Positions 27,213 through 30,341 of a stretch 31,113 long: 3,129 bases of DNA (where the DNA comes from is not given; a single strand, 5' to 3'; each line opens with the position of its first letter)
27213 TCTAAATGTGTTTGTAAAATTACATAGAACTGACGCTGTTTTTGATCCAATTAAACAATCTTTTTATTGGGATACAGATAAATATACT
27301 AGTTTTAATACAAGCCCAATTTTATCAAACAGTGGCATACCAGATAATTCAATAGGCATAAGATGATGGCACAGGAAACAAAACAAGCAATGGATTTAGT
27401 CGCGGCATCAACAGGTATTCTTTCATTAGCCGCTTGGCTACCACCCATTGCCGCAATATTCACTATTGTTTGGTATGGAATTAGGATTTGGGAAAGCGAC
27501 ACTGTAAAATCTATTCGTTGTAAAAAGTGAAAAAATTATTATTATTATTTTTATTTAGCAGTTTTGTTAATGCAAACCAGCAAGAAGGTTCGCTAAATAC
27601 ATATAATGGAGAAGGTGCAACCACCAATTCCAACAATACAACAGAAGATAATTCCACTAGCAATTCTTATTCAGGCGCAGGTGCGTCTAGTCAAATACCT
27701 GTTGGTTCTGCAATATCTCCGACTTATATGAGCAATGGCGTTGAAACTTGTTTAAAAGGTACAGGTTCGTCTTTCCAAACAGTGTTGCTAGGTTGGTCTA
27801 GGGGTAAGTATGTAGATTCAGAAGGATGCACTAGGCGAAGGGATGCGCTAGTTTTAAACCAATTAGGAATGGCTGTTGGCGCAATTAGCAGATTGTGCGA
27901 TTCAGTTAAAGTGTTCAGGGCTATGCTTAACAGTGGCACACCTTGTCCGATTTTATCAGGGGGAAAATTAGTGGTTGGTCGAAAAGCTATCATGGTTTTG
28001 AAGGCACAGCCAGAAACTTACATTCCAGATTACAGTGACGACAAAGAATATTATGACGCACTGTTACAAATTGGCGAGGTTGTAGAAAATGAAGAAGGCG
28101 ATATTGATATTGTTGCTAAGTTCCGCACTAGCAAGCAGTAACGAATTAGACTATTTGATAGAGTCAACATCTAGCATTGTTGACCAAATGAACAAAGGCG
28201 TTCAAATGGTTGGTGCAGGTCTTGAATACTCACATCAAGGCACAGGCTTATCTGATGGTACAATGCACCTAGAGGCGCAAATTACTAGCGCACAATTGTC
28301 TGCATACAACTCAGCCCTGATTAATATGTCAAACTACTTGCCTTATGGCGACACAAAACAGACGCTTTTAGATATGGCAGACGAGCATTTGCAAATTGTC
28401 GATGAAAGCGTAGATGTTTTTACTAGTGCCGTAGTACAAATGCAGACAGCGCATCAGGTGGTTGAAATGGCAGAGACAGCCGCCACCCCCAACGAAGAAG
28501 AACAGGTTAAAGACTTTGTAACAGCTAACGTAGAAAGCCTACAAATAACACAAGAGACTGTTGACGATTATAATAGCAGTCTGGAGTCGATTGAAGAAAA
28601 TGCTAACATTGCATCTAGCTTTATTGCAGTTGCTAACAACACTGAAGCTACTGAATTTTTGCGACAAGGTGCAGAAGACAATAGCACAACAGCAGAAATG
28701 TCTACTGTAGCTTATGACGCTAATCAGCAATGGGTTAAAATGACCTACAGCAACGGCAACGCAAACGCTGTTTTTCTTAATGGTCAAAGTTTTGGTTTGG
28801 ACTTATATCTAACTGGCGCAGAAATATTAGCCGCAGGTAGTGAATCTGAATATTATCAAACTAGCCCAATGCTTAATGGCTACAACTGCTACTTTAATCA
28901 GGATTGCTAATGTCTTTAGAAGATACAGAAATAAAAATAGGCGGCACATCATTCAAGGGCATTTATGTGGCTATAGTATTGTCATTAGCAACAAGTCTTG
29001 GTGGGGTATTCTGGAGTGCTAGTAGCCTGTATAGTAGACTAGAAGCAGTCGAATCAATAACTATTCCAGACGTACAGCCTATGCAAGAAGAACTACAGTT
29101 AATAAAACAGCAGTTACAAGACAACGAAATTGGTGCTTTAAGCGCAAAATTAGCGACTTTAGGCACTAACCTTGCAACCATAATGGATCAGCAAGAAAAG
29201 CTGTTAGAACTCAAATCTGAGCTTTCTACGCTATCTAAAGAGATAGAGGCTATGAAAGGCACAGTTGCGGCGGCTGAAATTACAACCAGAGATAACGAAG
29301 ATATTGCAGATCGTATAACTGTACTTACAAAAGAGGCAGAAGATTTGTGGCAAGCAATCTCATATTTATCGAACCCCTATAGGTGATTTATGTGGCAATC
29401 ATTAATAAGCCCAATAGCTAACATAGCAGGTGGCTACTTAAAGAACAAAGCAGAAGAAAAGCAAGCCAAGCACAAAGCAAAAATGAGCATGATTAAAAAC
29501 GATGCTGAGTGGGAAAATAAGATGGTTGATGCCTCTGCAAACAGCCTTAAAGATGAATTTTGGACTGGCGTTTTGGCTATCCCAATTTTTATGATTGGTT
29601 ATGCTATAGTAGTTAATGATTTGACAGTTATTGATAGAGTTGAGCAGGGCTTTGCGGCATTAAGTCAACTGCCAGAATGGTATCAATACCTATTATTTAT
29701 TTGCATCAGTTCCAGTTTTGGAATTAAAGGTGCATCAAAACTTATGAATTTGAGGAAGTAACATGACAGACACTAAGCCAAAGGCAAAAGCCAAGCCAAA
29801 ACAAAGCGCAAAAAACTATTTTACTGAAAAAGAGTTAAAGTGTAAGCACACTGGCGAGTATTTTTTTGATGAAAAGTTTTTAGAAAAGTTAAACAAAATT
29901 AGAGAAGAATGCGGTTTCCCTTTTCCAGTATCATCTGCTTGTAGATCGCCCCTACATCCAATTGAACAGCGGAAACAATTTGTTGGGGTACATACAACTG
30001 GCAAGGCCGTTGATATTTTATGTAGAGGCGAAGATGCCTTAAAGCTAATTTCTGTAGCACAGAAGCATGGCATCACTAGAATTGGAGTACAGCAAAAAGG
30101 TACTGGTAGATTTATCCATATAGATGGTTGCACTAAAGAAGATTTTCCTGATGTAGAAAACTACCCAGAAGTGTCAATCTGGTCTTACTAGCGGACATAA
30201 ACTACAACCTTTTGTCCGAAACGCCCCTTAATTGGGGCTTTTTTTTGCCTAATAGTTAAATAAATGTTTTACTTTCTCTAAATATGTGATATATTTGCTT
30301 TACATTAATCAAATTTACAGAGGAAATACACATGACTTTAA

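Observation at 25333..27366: Phage-encoded S8 subtilase translationally coupled to the distal tail fibre gene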

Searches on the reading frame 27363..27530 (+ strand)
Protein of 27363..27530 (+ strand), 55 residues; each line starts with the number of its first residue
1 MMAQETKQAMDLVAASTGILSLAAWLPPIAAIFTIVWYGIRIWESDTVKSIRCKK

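Call 90: search_protein_families(library=ncbifam, proteins=[window:27363-27530:+], max_evalue=0.01)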
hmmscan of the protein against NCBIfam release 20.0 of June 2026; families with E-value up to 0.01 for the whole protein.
window:27363-27530:+ (55 aa): 0 families

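Call 92: search_protein_families(library=pfam, proteins=[window:27363-27530:+], max_evalue=0.01)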
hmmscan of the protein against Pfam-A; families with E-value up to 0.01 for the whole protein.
window:27363-27530:+ (55 aa): 0 families

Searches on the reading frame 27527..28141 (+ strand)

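Call 6: search_protein_families(library=pfam, proteins=[window:27527-28141:+], max_evalue=0.01)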
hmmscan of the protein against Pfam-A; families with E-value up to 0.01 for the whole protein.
window:27527-28141:+ (204 aa): 0 families

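Call 7: search_protein_families(library=phrogs, proteins=[window:27527-28141:+], max_evalue=0.001)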
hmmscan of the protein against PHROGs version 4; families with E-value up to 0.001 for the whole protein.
window:27527-28141:+ (204 aa): 1 family
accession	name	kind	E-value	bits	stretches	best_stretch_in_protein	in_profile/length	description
phrog_20531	-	unknown function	7.4e-10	39.8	1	15-141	146-274/314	-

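Call 90: search_protein_families(library=ncbifam, proteins=[window:27527-28141:+], max_evalue=0.01)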
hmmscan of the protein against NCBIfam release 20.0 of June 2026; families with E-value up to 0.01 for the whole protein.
window:27527-28141:+ (204 aa): 0 families

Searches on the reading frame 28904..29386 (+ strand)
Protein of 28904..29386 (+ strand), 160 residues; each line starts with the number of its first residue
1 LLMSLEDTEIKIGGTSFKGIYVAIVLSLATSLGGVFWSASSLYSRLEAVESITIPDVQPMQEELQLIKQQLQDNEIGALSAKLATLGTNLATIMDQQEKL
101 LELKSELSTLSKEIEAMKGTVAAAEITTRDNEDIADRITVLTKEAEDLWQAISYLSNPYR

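Call 6: search_protein_families(library=pfam, proteins=[window:28904-29386:+], max_evalue=0.01)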
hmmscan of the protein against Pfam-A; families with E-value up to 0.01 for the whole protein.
window:28904-29386:+ (160 aa): 1 family
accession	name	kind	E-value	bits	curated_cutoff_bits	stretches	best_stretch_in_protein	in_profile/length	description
PF16515.11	HIP1_clath_bdg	-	0.0041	17.9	28.8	1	57-148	18-99/99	Clathrin-binding domain of Huntingtin-interacting protein 1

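Call 7: search_protein_families(library=phrogs, proteins=[window:28904-29386:+], max_evalue=0.001)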
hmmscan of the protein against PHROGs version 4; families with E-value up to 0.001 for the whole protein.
window:28904-29386:+ (160 aa): 2 families
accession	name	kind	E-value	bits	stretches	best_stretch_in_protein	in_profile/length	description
phrog_3961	-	unknown function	0.00015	22.7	0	15-126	9-104/112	-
phrog_77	-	DNA, RNA and nucleotide metabolism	0.0006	19.4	1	57-148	694-782/967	SbcC-like subunit of palindrome specific endonuclease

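Call 90: search_protein_families(library=ncbifam, proteins=[window:28904-29386:+], max_evalue=0.01)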
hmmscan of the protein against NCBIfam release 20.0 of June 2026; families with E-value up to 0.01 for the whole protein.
window:28904-29386:+ (160 aa): 4 families
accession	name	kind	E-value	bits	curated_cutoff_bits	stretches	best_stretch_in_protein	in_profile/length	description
TIGR04211.1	SH3_and_anchor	equivalog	0.00017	21.2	65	1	60-133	85-160/198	TIGR04211 family SH3 domain-containing protein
NF045487.1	ASRP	equivalog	0.00074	18.2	300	1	73-148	330-427/593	archaea-specific SMC-related protein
NF041034.1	Rad50_Sulf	equivalog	0.0016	16.4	1000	1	59-146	195-280/872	DNA double-strand break repair ATPase Rad50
NF003034.1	PRK03918.1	equivalog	0.0043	15.1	700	1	72-149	205-279/878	DNA double-strand break repair ATPase Rad50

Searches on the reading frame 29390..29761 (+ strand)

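Call 6: search_protein_families(library=pfam, proteins=[window:29390-29761:+], max_evalue=0.01)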
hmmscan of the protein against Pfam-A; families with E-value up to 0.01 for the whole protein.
window:29390-29761:+ (123 aa): 0 families

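Call 7: search_protein_families(library=phrogs, proteins=[window:29390-29761:+], max_evalue=0.001)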
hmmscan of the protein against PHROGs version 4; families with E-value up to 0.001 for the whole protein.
window:29390-29761:+ (123 aa): 1 family
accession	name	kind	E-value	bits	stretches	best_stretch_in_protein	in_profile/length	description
phrog_2524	-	unknown function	7.1e-36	124.1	1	1-120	4-126/142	-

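Call 90: search_protein_families(library=ncbifam, proteins=[window:29390-29761:+], max_evalue=0.01)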
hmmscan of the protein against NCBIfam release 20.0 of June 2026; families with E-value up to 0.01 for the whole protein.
window:29390-29761:+ (123 aa): 0 families

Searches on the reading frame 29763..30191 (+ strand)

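Call 6: search_protein_families(library=pfam, proteins=[window:29763-30191:+], max_evalue=0.01)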
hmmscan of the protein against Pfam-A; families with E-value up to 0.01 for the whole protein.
window:29763-30191:+ (142 aa): 2 families
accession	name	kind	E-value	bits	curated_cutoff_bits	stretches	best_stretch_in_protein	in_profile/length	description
PF08291.16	Peptidase_M15_3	-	1.7e-08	35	23.2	1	19-121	2-108/108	Peptidase M15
PF05951.18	Peptidase_M15_2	-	0.0007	19.8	27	1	35-122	53-147/153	Bacterial protein of unknown function (DUF882)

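Call 7: search_protein_families(library=phrogs, proteins=[window:29763-30191:+], max_evalue=0.001)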
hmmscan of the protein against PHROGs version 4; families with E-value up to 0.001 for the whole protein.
window:29763-30191:+ (142 aa): 3 families
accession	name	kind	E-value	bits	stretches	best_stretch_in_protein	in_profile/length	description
phrog_894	-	lysis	1.4e-20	74.6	1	18-121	48-160/389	endolysin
phrog_17373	-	other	1.1e-07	32.8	1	19-121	21-121/224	peptidase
phrog_25247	-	other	0.00016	21.9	1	28-127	413-508/520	peptidase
